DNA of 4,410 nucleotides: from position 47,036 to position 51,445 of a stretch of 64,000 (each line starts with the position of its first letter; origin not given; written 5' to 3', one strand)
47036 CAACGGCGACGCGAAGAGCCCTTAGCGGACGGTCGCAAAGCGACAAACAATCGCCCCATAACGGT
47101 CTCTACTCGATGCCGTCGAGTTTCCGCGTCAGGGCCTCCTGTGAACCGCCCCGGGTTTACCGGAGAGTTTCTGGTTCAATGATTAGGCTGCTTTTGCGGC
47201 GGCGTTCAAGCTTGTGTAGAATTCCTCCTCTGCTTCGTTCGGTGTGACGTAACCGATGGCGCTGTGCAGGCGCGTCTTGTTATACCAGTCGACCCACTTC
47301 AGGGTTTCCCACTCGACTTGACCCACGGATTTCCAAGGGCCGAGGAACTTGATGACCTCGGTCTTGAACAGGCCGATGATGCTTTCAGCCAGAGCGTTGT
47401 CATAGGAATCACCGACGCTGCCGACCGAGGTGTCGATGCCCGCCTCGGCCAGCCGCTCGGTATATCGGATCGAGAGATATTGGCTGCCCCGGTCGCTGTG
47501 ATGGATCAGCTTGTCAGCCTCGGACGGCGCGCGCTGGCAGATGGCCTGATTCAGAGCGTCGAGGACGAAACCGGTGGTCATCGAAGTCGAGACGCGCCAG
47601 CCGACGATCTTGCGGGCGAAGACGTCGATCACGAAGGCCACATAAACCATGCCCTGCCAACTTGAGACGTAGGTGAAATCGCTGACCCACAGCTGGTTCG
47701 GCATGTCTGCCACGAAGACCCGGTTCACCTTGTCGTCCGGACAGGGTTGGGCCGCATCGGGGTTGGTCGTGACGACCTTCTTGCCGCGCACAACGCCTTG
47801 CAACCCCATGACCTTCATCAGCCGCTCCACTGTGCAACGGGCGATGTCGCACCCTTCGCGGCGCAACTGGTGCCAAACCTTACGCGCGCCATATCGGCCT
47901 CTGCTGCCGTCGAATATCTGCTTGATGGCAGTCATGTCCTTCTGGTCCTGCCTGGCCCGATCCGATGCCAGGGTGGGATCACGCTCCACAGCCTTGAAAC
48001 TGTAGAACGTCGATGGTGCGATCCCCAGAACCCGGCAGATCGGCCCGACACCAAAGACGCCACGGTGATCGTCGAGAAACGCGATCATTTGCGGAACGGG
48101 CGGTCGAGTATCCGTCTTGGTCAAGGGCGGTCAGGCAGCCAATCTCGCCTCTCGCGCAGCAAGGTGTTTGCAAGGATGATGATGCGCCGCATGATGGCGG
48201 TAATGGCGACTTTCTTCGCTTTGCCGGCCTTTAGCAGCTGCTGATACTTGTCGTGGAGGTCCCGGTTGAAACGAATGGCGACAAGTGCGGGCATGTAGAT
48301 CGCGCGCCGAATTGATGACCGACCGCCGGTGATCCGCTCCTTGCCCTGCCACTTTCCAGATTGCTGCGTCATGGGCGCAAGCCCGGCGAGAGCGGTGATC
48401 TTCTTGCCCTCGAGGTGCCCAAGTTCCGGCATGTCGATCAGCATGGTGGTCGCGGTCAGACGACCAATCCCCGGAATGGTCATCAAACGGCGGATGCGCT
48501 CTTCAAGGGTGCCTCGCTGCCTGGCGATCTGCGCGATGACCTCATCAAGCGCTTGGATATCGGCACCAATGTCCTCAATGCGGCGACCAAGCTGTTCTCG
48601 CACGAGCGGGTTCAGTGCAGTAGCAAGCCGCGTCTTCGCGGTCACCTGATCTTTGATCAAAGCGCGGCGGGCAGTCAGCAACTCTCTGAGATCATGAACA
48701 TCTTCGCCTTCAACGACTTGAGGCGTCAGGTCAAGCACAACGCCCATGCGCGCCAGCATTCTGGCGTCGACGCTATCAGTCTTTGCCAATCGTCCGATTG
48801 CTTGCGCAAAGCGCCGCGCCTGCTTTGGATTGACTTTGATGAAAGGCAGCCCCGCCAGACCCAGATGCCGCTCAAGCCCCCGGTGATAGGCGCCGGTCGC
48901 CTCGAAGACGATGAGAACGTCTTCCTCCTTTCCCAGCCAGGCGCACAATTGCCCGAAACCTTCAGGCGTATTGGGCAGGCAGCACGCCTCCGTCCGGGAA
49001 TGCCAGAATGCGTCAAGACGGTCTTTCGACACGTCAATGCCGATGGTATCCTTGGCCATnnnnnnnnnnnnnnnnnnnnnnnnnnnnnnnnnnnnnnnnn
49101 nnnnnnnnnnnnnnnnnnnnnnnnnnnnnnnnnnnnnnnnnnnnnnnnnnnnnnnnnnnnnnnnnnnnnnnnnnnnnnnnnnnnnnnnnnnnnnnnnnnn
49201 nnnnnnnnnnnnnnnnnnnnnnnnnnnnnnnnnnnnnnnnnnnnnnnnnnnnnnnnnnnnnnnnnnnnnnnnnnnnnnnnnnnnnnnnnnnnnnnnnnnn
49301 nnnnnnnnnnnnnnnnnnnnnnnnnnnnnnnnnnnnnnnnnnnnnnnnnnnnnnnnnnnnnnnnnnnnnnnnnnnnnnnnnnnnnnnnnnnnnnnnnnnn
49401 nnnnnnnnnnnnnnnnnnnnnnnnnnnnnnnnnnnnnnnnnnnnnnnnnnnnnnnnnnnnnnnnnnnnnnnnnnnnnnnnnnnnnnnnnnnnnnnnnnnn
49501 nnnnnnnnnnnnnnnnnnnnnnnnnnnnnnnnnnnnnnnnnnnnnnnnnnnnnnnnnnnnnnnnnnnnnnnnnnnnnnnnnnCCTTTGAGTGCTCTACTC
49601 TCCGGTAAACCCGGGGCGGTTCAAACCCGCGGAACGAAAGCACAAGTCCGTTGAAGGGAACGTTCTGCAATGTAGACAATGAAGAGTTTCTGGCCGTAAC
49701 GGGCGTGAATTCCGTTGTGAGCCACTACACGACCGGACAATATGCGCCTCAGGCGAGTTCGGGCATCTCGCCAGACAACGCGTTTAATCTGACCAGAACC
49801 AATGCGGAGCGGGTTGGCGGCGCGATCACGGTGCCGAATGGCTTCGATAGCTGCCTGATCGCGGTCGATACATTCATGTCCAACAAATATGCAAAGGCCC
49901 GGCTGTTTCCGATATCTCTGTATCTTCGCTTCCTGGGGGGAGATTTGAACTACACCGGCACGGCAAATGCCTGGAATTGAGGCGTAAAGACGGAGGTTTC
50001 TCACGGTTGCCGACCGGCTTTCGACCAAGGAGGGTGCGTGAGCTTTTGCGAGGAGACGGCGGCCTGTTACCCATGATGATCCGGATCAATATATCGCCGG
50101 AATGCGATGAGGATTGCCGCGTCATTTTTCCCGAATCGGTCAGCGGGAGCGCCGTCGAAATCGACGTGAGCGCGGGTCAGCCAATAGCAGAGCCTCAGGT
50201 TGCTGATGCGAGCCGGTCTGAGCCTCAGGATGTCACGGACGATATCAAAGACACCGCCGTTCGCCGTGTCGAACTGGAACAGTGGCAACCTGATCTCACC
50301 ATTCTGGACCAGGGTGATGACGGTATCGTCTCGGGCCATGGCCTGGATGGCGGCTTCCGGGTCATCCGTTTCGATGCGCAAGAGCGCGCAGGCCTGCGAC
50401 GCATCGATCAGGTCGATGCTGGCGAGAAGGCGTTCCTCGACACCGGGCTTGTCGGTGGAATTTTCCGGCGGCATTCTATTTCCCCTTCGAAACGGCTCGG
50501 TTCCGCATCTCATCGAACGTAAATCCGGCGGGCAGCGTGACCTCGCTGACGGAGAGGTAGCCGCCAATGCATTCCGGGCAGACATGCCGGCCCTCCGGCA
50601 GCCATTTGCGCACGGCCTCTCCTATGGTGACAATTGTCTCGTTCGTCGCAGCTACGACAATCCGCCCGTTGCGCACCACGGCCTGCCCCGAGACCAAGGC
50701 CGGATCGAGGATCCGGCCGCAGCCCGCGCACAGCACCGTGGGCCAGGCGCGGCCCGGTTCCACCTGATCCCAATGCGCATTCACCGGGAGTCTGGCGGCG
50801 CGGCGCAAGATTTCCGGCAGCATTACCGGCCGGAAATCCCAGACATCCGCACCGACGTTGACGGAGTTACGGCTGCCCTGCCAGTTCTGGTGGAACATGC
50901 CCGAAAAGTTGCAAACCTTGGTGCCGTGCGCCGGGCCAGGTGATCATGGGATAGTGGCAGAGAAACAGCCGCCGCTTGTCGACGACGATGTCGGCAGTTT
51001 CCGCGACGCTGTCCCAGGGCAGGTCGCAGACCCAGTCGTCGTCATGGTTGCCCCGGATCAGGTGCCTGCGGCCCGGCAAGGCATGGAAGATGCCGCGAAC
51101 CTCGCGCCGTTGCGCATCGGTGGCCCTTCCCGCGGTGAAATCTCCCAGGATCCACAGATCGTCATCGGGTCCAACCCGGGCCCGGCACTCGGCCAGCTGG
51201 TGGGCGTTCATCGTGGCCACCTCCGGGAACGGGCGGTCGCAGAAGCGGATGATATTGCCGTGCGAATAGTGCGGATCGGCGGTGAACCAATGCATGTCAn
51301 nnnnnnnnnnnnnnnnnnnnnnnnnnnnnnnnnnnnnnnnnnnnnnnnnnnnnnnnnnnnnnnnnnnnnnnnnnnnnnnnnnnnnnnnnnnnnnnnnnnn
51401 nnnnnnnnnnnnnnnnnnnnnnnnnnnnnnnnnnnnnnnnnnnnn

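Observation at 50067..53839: Five-gene cassette in the tRNA island: protease-less Lon-type AAA+ ATPase, two calcineurin-like phosphoesterases and two small unknown proteins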

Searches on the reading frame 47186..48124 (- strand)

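Call 74: search_protein_families(library=pfam, proteins=[window:47186-48124:-], max_evalue=0.01)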
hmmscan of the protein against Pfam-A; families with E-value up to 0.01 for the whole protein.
window:47186-48124:- (313 aa): 4 families
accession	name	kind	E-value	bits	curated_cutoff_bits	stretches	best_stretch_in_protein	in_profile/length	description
PF00665.32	rve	-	3e-26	92.1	32.6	1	140-239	2-101/102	Integrase core domain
PF13276.12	HTH_21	-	3e-22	79.1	28.1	1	59-116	2-60/60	HTH-like domain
PF13683.12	rve_3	-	7.1e-15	54.9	26.5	1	229-295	2-67/67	Integrase core domain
PF13333.12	rve_2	-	2.7e-06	27.9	22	1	247-297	1-50/56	Integrase core domain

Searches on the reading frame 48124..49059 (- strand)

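Call 74: search_protein_families(library=pfam, proteins=[window:48124-49059:-], max_evalue=0.01)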
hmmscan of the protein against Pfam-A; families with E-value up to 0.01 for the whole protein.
window:48124-49059:- (312 aa): 2 families
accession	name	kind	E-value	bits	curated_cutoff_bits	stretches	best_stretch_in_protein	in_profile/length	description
PF01548.23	DEDD_Tnp_IS110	-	1.2e-22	80.8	29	1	6-150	1-151/155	Transposase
PF02371.22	Transposase_20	-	1.9e-20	73.4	21.3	1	190-273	2-87/87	Transposase IS116/IS110/IS902 family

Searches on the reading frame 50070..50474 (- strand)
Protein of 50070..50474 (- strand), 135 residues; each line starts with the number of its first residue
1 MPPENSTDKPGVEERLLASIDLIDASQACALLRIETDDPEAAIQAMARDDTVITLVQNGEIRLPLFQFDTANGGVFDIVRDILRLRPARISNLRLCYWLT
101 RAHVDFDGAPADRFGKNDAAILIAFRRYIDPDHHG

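Call 8: search_protein_families(library=ncbifam, proteins=[window:50070-50474:-], max_evalue=0.1)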
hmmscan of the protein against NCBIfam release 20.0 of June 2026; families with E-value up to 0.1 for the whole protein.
window:50070-50474:- (135 aa): 0 families

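Call 9: search_protein_families(library=phrogs, proteins=[window:50070-50474:-], max_evalue=0.1)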
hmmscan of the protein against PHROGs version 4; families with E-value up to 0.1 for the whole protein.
window:50070-50474:- (135 aa): 0 families

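Call 10: search_protein_families(library=pfam, proteins=[window:50070-50474:-], max_evalue=1)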
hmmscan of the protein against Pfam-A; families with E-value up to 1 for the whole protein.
window:50070-50474:- (135 aa): 1 family
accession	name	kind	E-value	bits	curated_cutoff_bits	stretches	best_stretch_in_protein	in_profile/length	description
PF24278.2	HVO_0513_N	-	0.16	12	29.8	1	6-55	7-55/134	HVO_0513, N-terminal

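Call 57: search_solved_structures(query=A3, max_evalue=10, show_alignments=2)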
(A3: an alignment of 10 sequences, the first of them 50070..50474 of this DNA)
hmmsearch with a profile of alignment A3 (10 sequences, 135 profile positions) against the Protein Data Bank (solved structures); distinct sequences matched with E-value up to 10: 3.
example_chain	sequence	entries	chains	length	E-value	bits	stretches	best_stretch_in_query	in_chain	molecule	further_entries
6tr1_E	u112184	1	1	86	1.2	12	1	45-83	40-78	Cytochrome c6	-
1c6s_A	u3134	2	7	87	1.2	12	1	45-83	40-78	CYTOCHROME C6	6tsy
3jc8_Ba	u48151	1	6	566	1.3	11.9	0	70-125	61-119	Type IV-A pilus assembly ATPase PilB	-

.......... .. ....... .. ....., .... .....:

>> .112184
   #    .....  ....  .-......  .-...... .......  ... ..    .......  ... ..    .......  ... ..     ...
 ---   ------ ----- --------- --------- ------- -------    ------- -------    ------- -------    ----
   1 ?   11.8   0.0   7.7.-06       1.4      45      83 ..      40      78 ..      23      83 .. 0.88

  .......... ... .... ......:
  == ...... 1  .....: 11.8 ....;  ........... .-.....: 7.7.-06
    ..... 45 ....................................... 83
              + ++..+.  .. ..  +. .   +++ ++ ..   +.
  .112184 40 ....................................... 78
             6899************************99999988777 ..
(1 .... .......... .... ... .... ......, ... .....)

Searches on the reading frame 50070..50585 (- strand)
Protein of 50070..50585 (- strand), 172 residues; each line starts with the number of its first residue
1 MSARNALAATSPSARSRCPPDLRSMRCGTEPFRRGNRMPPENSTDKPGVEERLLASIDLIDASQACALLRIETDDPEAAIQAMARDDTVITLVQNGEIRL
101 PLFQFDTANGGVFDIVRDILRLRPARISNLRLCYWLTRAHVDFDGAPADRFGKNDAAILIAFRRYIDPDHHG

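Call 4: search_protein_families(library=pfam, proteins=[window:50070-50585:-], max_evalue=0.1)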
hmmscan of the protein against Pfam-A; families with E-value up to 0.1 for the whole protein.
window:50070-50585:- (172 aa): 0 families

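Call 5: search_protein_families(library=padloc, proteins=[window:50070-50585:-], max_evalue=0.1)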
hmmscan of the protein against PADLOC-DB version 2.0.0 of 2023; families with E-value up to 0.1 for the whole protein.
window:50070-50585:- (172 aa): 0 families

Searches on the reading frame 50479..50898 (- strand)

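Call 4: search_protein_families(library=pfam, proteins=[window:50479-50898:-], max_evalue=0.1)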
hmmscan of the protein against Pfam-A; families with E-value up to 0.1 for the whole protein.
window:50479-50898:- (140 aa): 3 families
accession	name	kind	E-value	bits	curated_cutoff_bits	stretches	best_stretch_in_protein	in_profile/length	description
PF24458.1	DUF7573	-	0.014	15.8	30.2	0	95-110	21-36/39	Domain of unknown function (DUF7573)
PF23547.1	Zn_ribbon_FGT1_1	-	0.033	14.2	27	0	55-64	3-12/35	FORGETTER1 first zinc ribbon domain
PF05810.19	NinF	-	0.036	14.4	27.5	0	105-112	15-22/25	NinF protein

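Call 5: search_protein_families(library=padloc, proteins=[window:50479-50898:-], max_evalue=0.1)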
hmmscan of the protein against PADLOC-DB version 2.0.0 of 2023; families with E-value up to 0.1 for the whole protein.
window:50479-50898:- (140 aa): 0 families

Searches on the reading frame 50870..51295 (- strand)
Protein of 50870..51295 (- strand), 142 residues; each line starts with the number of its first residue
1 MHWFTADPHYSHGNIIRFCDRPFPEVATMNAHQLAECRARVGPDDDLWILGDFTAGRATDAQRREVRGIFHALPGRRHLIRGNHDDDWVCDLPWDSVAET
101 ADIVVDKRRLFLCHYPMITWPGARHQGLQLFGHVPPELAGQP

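Call 4: search_protein_families(library=pfam, proteins=[window:50870-51295:-], max_evalue=0.1)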
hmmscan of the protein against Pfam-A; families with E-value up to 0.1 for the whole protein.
window:50870-51295:- (142 aa): 2 families
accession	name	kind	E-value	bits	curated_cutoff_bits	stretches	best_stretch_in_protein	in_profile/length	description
PF00149.33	Metallophos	-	0.00014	22.8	21.5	1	3-115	4-115/191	Calcineurin-like phosphoesterase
PF12850.12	Metallophos_2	-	0.072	13.5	27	1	36-116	18-90/154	Calcineurin-like phosphoesterase superfamily domain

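Call 5: search_protein_families(library=padloc, proteins=[window:50870-51295:-], max_evalue=0.1)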
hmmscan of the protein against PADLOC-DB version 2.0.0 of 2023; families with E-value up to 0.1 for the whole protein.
window:50870-51295:- (142 aa): 0 families
